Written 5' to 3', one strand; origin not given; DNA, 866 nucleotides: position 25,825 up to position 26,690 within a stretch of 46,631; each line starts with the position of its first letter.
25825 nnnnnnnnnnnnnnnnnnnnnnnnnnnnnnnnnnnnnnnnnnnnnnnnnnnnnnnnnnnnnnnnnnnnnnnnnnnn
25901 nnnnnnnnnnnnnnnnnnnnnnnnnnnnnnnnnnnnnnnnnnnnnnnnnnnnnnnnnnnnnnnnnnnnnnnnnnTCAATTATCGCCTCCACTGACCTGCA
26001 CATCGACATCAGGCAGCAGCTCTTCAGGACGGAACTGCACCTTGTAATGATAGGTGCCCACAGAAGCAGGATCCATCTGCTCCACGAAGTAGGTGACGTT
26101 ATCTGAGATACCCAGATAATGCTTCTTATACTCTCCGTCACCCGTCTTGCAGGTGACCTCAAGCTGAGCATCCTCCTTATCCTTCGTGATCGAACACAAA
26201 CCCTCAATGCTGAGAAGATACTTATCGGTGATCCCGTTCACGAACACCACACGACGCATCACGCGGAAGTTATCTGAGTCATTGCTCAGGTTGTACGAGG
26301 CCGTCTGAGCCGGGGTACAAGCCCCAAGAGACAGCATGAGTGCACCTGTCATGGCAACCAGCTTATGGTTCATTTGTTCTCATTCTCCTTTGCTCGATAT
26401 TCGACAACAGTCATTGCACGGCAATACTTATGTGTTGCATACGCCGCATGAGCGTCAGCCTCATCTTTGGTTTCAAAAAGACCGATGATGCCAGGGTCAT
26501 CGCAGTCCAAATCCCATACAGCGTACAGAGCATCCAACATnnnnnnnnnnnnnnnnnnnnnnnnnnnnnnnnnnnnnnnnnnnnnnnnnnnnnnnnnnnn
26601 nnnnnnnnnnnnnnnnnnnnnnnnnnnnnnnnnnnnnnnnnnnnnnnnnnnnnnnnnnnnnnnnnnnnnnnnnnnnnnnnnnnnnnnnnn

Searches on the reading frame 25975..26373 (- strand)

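Call 29: search_protein_families(library=pfam, max_evalue=0.01, proteins=[window:25975-26373:-])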
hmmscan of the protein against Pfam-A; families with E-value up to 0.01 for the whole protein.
window:25975-26373:- (132 aa): 1 family
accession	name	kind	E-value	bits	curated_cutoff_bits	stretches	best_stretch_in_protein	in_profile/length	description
PF25682.1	Phage_VG64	-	8.3e-51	171.5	27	1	5-125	7-126/127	Mycobacterium phage VG64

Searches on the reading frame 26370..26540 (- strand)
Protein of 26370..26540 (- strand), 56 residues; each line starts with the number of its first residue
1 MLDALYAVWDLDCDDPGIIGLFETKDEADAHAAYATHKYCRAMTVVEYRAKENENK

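Call 29: search_protein_families(library=pfam, max_evalue=0.01, proteins=[window:26370-26540:-])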
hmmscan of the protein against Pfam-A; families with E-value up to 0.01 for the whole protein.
window:26370-26540:- (56 aa): 1 family
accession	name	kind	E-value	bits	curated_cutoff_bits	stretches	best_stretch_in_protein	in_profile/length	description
PF24024.1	DUF7336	-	0.00058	20.1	25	1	11-51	10-52/60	Domain of unknown function (DUF7336)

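Call 82: search_protein_families(library=phrogs, max_evalue=0.01, proteins=[window:26370-26540:-])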
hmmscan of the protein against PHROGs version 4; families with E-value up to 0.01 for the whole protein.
window:26370-26540:- (56 aa): 0 families
